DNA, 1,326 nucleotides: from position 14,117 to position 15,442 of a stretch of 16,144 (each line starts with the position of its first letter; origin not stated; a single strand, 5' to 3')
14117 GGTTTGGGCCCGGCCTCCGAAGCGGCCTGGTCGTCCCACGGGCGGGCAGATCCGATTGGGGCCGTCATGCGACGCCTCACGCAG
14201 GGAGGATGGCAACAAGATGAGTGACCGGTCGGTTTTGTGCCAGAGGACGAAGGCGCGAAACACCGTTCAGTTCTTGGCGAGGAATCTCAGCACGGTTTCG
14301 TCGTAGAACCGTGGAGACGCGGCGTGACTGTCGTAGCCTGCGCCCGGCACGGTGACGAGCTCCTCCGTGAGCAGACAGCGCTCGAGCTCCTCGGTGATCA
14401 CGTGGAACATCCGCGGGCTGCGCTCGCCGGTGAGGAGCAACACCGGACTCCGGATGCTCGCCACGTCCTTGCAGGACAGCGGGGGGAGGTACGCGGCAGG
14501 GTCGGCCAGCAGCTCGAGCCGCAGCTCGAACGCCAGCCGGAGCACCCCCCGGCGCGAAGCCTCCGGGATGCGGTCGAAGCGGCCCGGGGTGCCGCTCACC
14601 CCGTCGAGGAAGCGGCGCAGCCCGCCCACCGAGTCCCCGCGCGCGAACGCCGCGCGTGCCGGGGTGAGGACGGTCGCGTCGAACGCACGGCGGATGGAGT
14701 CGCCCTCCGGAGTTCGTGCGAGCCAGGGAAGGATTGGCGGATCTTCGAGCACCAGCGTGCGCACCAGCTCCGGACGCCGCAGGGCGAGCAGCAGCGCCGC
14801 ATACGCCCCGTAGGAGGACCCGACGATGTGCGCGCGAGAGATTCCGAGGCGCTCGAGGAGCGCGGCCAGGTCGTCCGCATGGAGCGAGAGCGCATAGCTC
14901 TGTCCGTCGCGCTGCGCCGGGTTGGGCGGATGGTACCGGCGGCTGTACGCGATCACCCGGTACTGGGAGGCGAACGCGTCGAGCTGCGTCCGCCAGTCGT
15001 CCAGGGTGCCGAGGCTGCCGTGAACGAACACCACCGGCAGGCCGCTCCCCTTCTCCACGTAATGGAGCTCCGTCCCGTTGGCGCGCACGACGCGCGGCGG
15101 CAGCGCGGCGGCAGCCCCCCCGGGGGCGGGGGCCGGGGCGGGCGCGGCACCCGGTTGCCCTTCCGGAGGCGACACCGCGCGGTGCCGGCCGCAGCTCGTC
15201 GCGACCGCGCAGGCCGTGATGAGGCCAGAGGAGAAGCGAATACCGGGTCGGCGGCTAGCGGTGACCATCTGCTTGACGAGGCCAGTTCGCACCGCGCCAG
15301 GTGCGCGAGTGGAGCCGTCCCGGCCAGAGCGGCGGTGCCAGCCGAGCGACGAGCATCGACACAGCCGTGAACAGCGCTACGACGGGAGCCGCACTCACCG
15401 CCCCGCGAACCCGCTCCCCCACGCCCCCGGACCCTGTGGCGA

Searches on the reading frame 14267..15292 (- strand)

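Call 16: search_protein_families(library=pfam, proteins=[window:14267-15292:-], max_evalue=0.001)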
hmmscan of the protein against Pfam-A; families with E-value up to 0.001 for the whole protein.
window:14267-15292:- (341 aa): 1 family
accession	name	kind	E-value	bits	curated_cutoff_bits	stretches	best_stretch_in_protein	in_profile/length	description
PF00561.26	Abhydrolase_1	-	5.5e-21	75.8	25.8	1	86-295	2-213/245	alpha/beta hydrolase fold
